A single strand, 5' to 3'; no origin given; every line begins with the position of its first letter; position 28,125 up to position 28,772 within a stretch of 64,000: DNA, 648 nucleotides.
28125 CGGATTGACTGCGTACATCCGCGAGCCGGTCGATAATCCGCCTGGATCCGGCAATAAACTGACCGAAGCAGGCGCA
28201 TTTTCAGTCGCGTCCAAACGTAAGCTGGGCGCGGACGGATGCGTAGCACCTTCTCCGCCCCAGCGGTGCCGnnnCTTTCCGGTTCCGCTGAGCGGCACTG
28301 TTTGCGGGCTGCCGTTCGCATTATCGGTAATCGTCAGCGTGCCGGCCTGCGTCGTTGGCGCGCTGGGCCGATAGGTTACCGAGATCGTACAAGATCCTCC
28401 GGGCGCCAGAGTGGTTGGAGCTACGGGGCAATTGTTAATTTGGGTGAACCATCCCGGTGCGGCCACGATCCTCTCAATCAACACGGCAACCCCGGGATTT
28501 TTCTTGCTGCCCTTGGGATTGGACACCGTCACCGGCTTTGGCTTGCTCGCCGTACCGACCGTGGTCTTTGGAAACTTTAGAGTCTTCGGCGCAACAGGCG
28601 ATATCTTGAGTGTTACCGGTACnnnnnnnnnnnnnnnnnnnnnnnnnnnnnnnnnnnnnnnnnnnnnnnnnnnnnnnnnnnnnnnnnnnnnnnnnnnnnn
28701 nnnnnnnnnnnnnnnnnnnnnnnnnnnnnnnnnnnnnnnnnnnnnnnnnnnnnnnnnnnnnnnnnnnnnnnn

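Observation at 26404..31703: Two convergent giant secreted propeller proteins share a Pro/Thr linker + C-terminal Ig-like module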

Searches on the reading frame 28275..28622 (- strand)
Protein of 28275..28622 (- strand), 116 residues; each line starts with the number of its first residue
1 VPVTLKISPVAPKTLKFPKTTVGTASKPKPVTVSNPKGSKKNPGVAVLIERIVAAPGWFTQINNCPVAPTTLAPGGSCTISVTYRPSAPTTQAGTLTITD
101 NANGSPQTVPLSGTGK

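Call 9: find_homologous_proteins(query=window:28275-28622:-, max_evalue=0.001)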
Query seq(116 aa) (116 aa): 56 proteins with E <= 0.001 among 86 candidates.
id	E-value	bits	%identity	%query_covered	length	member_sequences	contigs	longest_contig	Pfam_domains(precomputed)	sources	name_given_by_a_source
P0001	7.6e-37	144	67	100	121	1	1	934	PF15780.12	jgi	-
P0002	1.8e-34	136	68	100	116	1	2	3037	PF22073.3,PF15780.12,PF07610.18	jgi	jgi:hypothetical protein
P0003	2.1e-34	136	67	100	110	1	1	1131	PF22073.3,PF15780.12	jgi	jgi:hypothetical protein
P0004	1.0e-33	134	64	92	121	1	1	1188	PF22073.3,PF15780.12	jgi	jgi:hypothetical protein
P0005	4.3e-33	132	61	98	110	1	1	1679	PF22073.3,PF15780.12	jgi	jgi:hypothetical protein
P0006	2.4e-32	130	67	100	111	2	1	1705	PF22073.3,PF15780.12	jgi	jgi:hypothetical protein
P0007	4.3e-32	129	65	100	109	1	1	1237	PF22073.3,PF15780.12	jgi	jgi:hypothetical protein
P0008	5.1e-32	128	66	100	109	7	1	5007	PF22073.3,PF15780.12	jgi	jgi:hypothetical protein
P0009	7.0e-32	128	65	92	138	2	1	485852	PF22073.3,PF15780.12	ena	-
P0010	7.3e-32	128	67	98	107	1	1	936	PF22073.3,PF15780.12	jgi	jgi:hypothetical protein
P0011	9.0e-32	128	63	100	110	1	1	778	PF22073.3,PF15780.12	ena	-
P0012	3.6e-31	126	64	92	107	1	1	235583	PF22073.3,PF15780.12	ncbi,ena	-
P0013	4.9e-31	125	60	100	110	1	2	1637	PF22073.3,PF15780.12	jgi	jgi:hypothetical protein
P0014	7.2e-31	125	66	100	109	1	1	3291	PF22073.3,PF15780.12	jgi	jgi:hypothetical protein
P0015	2.0e-30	123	65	98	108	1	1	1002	PF22073.3,PF15780.12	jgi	jgi:hypothetical protein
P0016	3.0e-29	120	63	97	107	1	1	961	PF22073.3,PF15780.12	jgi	jgi:hypothetical protein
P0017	5.0e-29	119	59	100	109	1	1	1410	PF22073.3,PF15780.12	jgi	jgi:hypothetical protein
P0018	1.4e-28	117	59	100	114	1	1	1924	PF22073.3,PF15780.12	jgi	jgi:hypothetical protein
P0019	1.0e-27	115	57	92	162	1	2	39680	PF22073.3,PF15780.12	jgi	jgi:hypothetical protein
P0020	1.3e-25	108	66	80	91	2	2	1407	PF22073.3,PF15780.12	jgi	jgi:hypothetical protein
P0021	4.8e-25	106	55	64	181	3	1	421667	PF22073.3,PF24771.4,PF15780.12,PF07610.18,PF12371.15,PF22544.3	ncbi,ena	-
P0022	4.7e-24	103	61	100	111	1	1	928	PF22073.3,PF15780.12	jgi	jgi:Abnormal spindle-like microcephaly-assoc'd, ASPM-SPD-2-Hydin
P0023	7.3e-24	102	67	72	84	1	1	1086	PF22073.3,PF15780.12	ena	-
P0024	8.9e-22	95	53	100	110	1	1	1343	PF22073.3,PF15780.12,PF12371.15,PF22544.3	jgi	-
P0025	2.6e-21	94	39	91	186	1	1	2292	PF22073.3,PF15780.12,PF07610.18,PF12371.15,PF22544.3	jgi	jgi:hypothetical protein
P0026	3.3e-20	90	49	64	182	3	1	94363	PF22073.3,PF15780.12,PF07610.18,PF12371.15,PF22544.3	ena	-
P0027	1.1e-19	89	44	92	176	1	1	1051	PF22073.3,PF15780.12,PF12371.15,PF22544.3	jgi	jgi:hypothetical protein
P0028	9.7e-19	86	49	49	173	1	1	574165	PF22073.3,PF15780.12,PF22544.3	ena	-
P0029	1.5e-18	85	49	100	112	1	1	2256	PF22073.3,PF15780.12,PF22544.3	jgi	jgi:hypothetical protein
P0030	3.3e-18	84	46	82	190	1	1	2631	PF22073.3,PF24771.4,PF15780.12,PF07610.18,PF22067.3,PF12371.15,PF22544.3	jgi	jgi:hypothetical protein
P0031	4.7e-18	83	40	92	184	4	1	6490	PF22073.3,PF15780.12,PF07610.18,PF12371.15,PF22544.3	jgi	jgi:Abnormal spindle-like microcephaly-assoc'd, ASPM-SPD-2-Hydin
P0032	7.6e-18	83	43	87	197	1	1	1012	PF22073.3,PF15780.12,PF07610.18,PF22067.3,PF22544.3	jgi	jgi:hypothetical protein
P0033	1.3e-16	79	42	91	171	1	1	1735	PF22073.3,PF15780.12,PF07610.18,PF22544.3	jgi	jgi:hypothetical protein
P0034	3.6e-16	77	41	100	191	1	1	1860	PF22073.3,PF15780.12,PF07610.18,PF22544.3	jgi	jgi:hypothetical protein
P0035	4.6e-16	77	38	98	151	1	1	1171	PF22073.3,PF15780.12,PF07610.18,PF22544.3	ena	-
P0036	9.7e-15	73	44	78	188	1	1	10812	PF22073.3,PF15780.12,PF07610.18,PF12371.15,PF22544.3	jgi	jgi:hypothetical protein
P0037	2.8e-14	71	40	91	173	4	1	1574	PF22073.3,PF24771.4,PF15780.12,PF24507.2,PF12371.15,PF22544.3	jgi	jgi:hypothetical protein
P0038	1.2e-13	69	49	65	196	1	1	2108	PF22073.3,PF15780.12,PF07610.18,PF12371.15,PF22544.3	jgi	jgi:hypothetical protein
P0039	3.0e-12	65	43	91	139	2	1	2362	PF22073.3,PF24771.4,PF15780.12,PF07610.18,PF12371.15,PF22544.3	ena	-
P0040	4.7e-12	64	44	78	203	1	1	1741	PF22073.3,PF24771.4,PF15780.12,PF07610.18,PF12371.15,PF22544.3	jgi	jgi:hypothetical protein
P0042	2.6e-10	59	47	91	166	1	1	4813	PF22073.3,PF15780.12,PF07610.18,PF12371.15,PF22544.3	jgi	jgi:hypothetical protein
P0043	5.0e-9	54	43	88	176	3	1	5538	PF22073.3,PF15780.12,PF07610.18,PF22544.3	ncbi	-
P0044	2.3e-8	52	47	73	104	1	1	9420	PF22073.3,PF15780.12,PF22544.3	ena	-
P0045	2.3e-8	52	44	91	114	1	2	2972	PF22073.3,PF15780.12,PF12371.15,PF22544.3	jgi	jgi:hypothetical protein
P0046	3.2e-8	52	45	78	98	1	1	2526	PF22073.3,PF24771.4,PF15780.12,PF07610.18,PF22066.3,PF22067.3,PF22544.3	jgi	jgi:trimeric autotransporter adhesin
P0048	1.0e-7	50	38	100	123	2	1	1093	PF22073.3,PF15780.12,PF22066.3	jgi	jgi:Abnormal spindle-like microcephaly-assoc'd, ASPM-SPD-2-Hydin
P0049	2.1e-7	49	43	91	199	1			PF22073.3,PF15780.12,PF22544.3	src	-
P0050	7.2e-7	47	40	94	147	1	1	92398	PF22073.3,PF15780.12,PF07610.18,PF22544.3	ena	-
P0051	1.5e-6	46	42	91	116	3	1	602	PF22073.3,PF15780.12,PF07610.18,PF22544.3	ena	-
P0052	9.8e-6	44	46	82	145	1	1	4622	PF22073.3,PF15780.12,PF07610.18,PF22544.3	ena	-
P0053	3.0e-5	42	40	91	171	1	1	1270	PF22073.3,PF15780.12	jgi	jgi:hypothetical protein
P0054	3.7e-5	42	41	94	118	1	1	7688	PF22073.3,PF15780.12,PF22544.3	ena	-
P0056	4.8e-4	38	39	91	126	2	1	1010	PF22073.3,PF15780.12,PF22544.3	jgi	jgi:hypothetical protein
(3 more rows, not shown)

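Call 12: find_encoding_contigs(protein=P0009, flank=6000, max_places=3)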
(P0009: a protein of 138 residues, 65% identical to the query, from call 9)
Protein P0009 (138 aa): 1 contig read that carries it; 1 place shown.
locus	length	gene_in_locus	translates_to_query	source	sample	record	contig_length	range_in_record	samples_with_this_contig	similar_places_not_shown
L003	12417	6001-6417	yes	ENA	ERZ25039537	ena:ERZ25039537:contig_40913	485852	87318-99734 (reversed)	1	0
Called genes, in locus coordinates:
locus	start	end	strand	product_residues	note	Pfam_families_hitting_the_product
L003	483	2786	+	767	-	PF01564:Spermine_synth (weak)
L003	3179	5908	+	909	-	-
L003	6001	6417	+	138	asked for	PF15780:ASH, PF22073:Cep192_D4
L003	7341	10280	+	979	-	PF08450:SGL (faint), PF25021:TEN_NHL (faint), PF06739:SBBP (faint), PF01436:NHL (weak), PF15780:ASH, PF22073:Cep192_D4, PF22544:HYDIN_VesB_CFA65-like_Ig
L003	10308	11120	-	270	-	PF00005:ABC_tran, PF13304:AAA_21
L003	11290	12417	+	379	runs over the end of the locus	PF10123:Mu-like_Pro_N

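Call 19: find_related_loci(query=A3, collection=genome_contigs, flank=6000)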
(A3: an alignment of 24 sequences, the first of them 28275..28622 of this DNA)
Query A3 (116 aa) in genome_contigs; peptide patterns used: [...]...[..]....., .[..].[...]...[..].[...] (x = any residue, [..] = any of these).
569 stretches matched a pattern; 486 encode a relative of the query (tblastn E <= 1e-3); the best 80 are kept; 77 distinct loci.
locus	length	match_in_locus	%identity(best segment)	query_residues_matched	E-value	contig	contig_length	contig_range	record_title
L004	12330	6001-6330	67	1-116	1e-40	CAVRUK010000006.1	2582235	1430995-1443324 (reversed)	MAG: uncultured delta proteobacterium isolate MFD02248.bin.1.51 genome assembly, contig: contig_9513, whole genome shotg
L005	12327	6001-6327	68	1-116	1e-39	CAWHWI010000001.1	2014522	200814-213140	MAG: uncultured delta proteobacterium isolate MFD04463.bin.1.219 genome assembly, contig: contig_17539, whole genome sho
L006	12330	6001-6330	66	1-116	8e-39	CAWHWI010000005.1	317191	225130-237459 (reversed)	MAG: uncultured delta proteobacterium isolate MFD04463.bin.1.219 genome assembly, contig: contig_95006, whole genome sho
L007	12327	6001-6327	66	1-116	1e-38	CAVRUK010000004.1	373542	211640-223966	MAG: uncultured delta proteobacterium isolate MFD02248.bin.1.51 genome assembly, contig: contig_69785, whole genome shot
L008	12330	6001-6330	66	1-116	9e-39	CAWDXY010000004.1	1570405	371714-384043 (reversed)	MAG: uncultured delta proteobacterium isolate MFD01248.bin.1.21 genome assembly, contig: contig_2914, whole genome shotg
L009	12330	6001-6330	65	1-116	3e-38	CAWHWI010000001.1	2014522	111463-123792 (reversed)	MAG: uncultured delta proteobacterium isolate MFD04463.bin.1.219 genome assembly, contig: contig_17539, whole genome sho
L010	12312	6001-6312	66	10-116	3e-38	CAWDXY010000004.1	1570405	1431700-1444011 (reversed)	MAG: uncultured delta proteobacterium isolate MFD01248.bin.1.21 genome assembly, contig: contig_2914, whole genome shotg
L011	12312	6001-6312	64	10-116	3e-38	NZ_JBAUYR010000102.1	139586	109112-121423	MAG: Candidatus Binatus sp. isolate MFD06940_ilm_asm_bin44 k127_242181, whole genome shotgun sequence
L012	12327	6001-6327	66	1-116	4e-38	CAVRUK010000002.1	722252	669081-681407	MAG: uncultured delta proteobacterium isolate MFD02248.bin.1.51 genome assembly, contig: contig_13943, whole genome shot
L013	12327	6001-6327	66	1-116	5e-38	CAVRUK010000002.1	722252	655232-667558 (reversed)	MAG: uncultured delta proteobacterium isolate MFD02248.bin.1.51 genome assembly, contig: contig_13943, whole genome shot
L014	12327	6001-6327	65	1-116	5e-38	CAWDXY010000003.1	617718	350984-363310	MAG: uncultured delta proteobacterium isolate MFD01248.bin.1.21 genome assembly, contig: contig_21291, whole genome shot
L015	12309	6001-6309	66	10-116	1e-37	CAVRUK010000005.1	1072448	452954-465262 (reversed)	MAG: uncultured delta proteobacterium isolate MFD02248.bin.1.51 genome assembly, contig: contig_7132, whole genome shotg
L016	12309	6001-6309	65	10-116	2e-37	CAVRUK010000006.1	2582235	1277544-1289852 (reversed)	MAG: uncultured delta proteobacterium isolate MFD02248.bin.1.51 genome assembly, contig: contig_9513, whole genome shotg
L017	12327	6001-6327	66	1-116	1e-37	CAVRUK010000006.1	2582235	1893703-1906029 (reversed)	MAG: uncultured delta proteobacterium isolate MFD02248.bin.1.51 genome assembly, contig: contig_9513, whole genome shotg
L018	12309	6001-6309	64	10-116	4e-37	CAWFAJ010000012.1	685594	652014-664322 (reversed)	MAG: uncultured delta proteobacterium isolate MFD00991.bin.1.136 genome assembly, contig: contig_46292, whole genome sho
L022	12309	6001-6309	65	10-116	5e-37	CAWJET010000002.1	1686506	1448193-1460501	MAG: uncultured delta proteobacterium isolate MFD09222.bin.1.22 genome assembly, contig: contig_45910, whole genome shot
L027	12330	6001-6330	61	1-116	2e-36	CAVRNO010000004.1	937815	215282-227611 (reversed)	MAG: Candidatus Binataceae bacterium isolate MFD03726.bin.1.6 genome assembly, contig: contig_59969, whole genome shotgu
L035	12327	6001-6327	64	1-116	7e-36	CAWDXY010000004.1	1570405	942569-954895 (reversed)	MAG: uncultured delta proteobacterium isolate MFD01248.bin.1.21 genome assembly, contig: contig_2914, whole genome shotg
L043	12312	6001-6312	63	10-116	3e-34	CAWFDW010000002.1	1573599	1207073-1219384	MAG: uncultured delta proteobacterium isolate MFD05513.bin.2.169 genome assembly, contig: contig_18592, whole genome sho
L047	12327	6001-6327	59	1-116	2e-33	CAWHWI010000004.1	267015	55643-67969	MAG: uncultured delta proteobacterium isolate MFD04463.bin.1.219 genome assembly, contig: contig_81445, whole genome sho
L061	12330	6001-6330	51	1-116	5e-25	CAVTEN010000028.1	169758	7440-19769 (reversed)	MAG: uncultured delta proteobacterium isolate MFD00964.bin.2.270 genome assembly, contig: contig_55673, whole genome sho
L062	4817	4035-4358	50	1-115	3e-24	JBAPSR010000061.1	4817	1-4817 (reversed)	MAG: Candidatus Binataceae bacterium isolate MFD01145_ilm_asm_bin37 k127_159913, whole genome shotgun sequence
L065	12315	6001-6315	50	1-111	8e-22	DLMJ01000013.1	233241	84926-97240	MAG TPA_asm: Candidatus Binatus soli isolate UBA7539 UBA7539_contig_494, whole genome shotgun sequence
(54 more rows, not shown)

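Call 25: search_protein_families(library=pfam, proteins=[L010:4510-6315:+, L013:3379-6330:+, L022:3880-6312:+, L043:1882-6315:+, L047:4021-6330:+, L004:4576-6333:+, L035:3841-6339:+, L007:5044-6330:+, L018:5068-6312:+, L027:4318-6345:+], max_evalue=0.0001)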
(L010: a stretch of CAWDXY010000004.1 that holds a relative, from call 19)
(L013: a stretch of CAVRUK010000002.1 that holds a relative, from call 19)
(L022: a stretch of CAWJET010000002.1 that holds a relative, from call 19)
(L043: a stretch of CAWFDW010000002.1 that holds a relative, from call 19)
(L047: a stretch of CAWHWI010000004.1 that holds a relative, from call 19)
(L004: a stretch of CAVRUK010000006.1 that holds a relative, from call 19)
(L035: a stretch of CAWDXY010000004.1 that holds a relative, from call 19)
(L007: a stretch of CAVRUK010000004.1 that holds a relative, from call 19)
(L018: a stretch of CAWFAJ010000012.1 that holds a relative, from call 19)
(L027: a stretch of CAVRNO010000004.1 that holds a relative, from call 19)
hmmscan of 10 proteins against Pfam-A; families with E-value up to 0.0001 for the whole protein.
L010:4510-6315:+ (601 aa): 9 families
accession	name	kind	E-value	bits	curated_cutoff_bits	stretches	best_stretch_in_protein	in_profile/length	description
PF01436.27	NHL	-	1.7e-40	135.5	20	4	401-426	1-26/28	NHL repeat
PF25021.1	TEN_NHL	-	2.7e-15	56.6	27.1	0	278-365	83-166/357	Teneurin NHL domain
PF06739.17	SBBP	-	6e-15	55.4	20.5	0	131-148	12-29/38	Beta-propeller repeat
PF15780.11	ASH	-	6.9e-10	39.4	27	1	501-592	12-97/98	Abnormal spindle-like microcephaly-assoc'd, ASPM-SPD-2-Hydin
PF06977.17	SdiA-regulated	-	4.1e-09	36.4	21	0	134-152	225-243/249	SdiA-regulated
PF20067.5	SSL_N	-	1.2e-08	35.1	18.9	0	133-150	22-39/46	Strictosidine synthase-like, N-terminal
PF22073.2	Cep192_D4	-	2e-08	34.8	35.5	1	495-600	3-111/112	Cep192 domain 4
PF08450.18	SGL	-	5.1e-07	30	26.3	0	342-430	135-212/246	SMP-30/Gluconolactonase/LRE-like region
PF13449.12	Phytase-like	-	1.1e-06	29.2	27.6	0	133-161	69-97/284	Esterase-like activity of phytase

L013:3379-6330:+ (983 aa): 9 families
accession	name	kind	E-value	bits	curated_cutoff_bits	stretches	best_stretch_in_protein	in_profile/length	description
PF01436.27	NHL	-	3.9e-79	257.4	20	7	737-764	1-28/28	NHL repeat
PF25021.1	TEN_NHL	-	3e-28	99.3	27.1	0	105-183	83-167/357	Teneurin NHL domain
PF06739.17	SBBP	-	7.2e-24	83.9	20.5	0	159-174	14-29/38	Beta-propeller repeat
PF08450.18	SGL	-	1.2e-14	55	26.3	0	285-377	131-211/246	SMP-30/Gluconolactonase/LRE-like region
PF20067.5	SSL_N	-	4.4e-09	36.5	18.9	0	679-694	23-38/46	Strictosidine synthase-like, N-terminal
PF13449.12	Phytase-like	-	1.4e-08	35.5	27.6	0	681-766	8-96/284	Esterase-like activity of phytase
PF22073.2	Cep192_D4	-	4.8e-08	33.6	35.5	1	878-982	3-111/112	Cep192 domain 4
PF15780.11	ASH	-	5.6e-08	33.3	27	1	884-974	12-97/98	Abnormal spindle-like microcephaly-assoc'd, ASPM-SPD-2-Hydin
PF06977.17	SdiA-regulated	-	6.1e-07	29.3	21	0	679-693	225-239/249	SdiA-regulated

L022:3880-6312:+ (810 aa): 11 families
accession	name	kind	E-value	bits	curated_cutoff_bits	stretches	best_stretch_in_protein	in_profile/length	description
PF01436.27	NHL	-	3.7e-55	181.8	20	2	140-167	1-28/28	NHL repeat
PF06739.17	SBBP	-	6.3e-29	100.1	20.5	0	132-157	5-29/38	Beta-propeller repeat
PF08450.18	SGL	-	1.2e-21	77.9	26.3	0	293-379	134-218/246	SMP-30/Gluconolactonase/LRE-like region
PF25021.1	TEN_NHL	-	2.3e-16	60.1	27.1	0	253-312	107-161/357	Teneurin NHL domain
PF01731.26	Arylesterase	-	1.9e-14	54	21.3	0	392-424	48-81/86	Arylesterase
PF06977.17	SdiA-regulated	-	1.5e-09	37.9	21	0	140-157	222-239/249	SdiA-regulated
PF20067.5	SSL_N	-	2.2e-07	31.1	18.9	0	141-158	21-38/46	Strictosidine synthase-like, N-terminal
PF15780.11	ASH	-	4.9e-07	30.3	27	1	711-798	12-94/98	Abnormal spindle-like microcephaly-assoc'd, ASPM-SPD-2-Hydin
PF10282.15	Lactonase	-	1.8e-06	27.9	21.7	0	304-461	155-306/344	Lactonase, 7-bladed beta-propeller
PF22073.2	Cep192_D4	-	2.3e-06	28.2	35.5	1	706-809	4-111/112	Cep192 domain 4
PF00058.23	Ldl_recept_b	-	4.8e-06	27.4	21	0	442-454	31-41/42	Low-density lipoprotein receptor repeat class B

L043:1882-6315:+ (1477 aa): 9 families
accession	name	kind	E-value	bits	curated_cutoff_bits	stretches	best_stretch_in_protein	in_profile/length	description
PF25778.1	DUF7948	-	4.1e-57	194.1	27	1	69-282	1-214/214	Domain of unknown function (DUF7948)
PF06739.17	SBBP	-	1.2e-21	76.8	20.5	2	430-466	1-38/38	Beta-propeller repeat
PF22073.2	Cep192_D4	-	5.1e-17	62.5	35.5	1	1213-1315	2-111/112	Cep192 domain 4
PF15780.11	ASH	-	2.4e-13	50.5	27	0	1221-1307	13-97/98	Abnormal spindle-like microcephaly-assoc'd, ASPM-SPD-2-Hydin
PF22544.2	HYDIN_VesB_CFA65-like_Ig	-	5.2e-11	43.1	25.5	0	1121-1205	18-94/100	HYDIN/CFA65/VesB-like, Ig-like domain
PF24507.1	Ig_CFAP65_4th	-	9.6e-10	39.2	27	0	1238-1315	2-76/76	CFAP65, fourth Ig-like domain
PF07610.17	DUF1573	-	4.8e-08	33.4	26.1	0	1429-1475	51-97/98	Protein of unknown function (DUF1573)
PF24771.2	Ig_CFAP74_1st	-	3.1e-05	24.7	29.2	0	1219-1300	5-86/97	CFAP74 first Ig-like domain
PF24798.1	Ig-CFAP74_4th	-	8.2e-05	23.1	28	0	1224-1299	8-80/95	CFAP74 forth Ig-like domain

L047:4021-6330:+ (769 aa): 2 families
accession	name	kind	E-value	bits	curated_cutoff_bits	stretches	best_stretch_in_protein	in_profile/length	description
PF22073.2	Cep192_D4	-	2.9e-08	34.3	35.5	1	664-768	3-111/112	Cep192 domain 4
PF15780.11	ASH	-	1.5e-07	31.9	27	1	671-757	13-94/98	Abnormal spindle-like microcephaly-assoc'd, ASPM-SPD-2-Hydin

L004:4576-6333:+ (585 aa): 2 families
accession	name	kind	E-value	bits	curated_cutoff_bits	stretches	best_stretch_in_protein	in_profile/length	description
PF15780.11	ASH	-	4.7e-09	36.8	27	1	486-576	13-97/98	Abnormal spindle-like microcephaly-assoc'd, ASPM-SPD-2-Hydin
PF22073.2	Cep192_D4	-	6.4e-09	36.4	35.5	1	479-584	3-111/112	Cep192 domain 4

L035:3841-6339:+ (832 aa): 8 families
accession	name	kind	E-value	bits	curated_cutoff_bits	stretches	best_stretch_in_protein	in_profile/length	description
PF15780.11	ASH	-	4.6e-25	88.1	27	3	729-820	11-97/98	Abnormal spindle-like microcephaly-assoc'd, ASPM-SPD-2-Hydin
PF22073.2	Cep192_D4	-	9.4e-24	84.2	35.5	3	725-828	4-111/112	Cep192 domain 4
PF22544.2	HYDIN_VesB_CFA65-like_Ig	-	2.6e-22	79.4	25.5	2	532-627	1-97/100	HYDIN/CFA65/VesB-like, Ig-like domain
PF24798.1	Ig-CFAP74_4th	-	6.4e-08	33.1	28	0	728-824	2-91/95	CFAP74 forth Ig-like domain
PF22066.2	Cep192_D8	-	7.9e-08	32.9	33.5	0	543-617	15-88/101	Cep192 domain 8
PF07610.17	DUF1573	-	1.6e-06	28.5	26.1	0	784-827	53-97/98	Protein of unknown function (DUF1573)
PF12371.14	TMEM131_like_N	-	2.4e-05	24.9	28.8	0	725-811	1-82/84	Transmembrane protein 131-like N-terminal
PF22067.2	Cep192_D3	-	8.4e-05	23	27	0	434-500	12-80/99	Cep192 domain 3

L007:5044-6330:+ (428 aa): 2 families
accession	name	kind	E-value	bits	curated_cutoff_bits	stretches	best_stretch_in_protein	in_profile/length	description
PF15780.11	ASH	-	1.2e-10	41.9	27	1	329-418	12-96/98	Abnormal spindle-like microcephaly-assoc'd, ASPM-SPD-2-Hydin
PF22073.2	Cep192_D4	-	1.2e-09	38.8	35.5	1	323-427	3-111/112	Cep192 domain 4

L018:5068-6312:+ (414 aa): 2 families
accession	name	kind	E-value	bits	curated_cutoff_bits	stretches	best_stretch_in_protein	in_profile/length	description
PF22073.2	Cep192_D4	-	5.2e-08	33.5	35.5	1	310-413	4-111/112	Cep192 domain 4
PF15780.11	ASH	-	2.5e-07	31.2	27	1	315-405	12-97/98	Abnormal spindle-like microcephaly-assoc'd, ASPM-SPD-2-Hydin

L027:4318-6345:+ (675 aa): 1 family
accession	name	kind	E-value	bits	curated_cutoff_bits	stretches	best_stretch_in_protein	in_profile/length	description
PF01183.26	Glyco_hydro_25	-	1.4e-28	100.8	27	1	29-222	1-179/180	Glycosyl hydrolases family 25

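Call 32: predict_structure(alignment_id=A3)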
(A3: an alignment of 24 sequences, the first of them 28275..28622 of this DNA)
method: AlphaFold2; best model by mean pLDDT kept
length: 116 residues; sequences in the alignment: 24
mean_pLDDT: 84.1   pTM: 0.75
mean pLDDT of the five models: 84.1, 83.0, 82.6, 81.1, 77.6
residues with pLDDT >= 90: 47; 70-90: 57; 50-70: 12; < 50: 0
segments of 3 or more residues with pLDDT < 50: none
pLDDT, mean of each block of 10 residues (from residue 1): 70 84 95 83 78 87 73 85 95 90 79 95
secondary structure, 60 per line:
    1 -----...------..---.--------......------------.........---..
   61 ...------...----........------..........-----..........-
elements in order: E6-8 E29-34 E47-55 E59-63 E70-72 E77-84 E91-100 E106-115
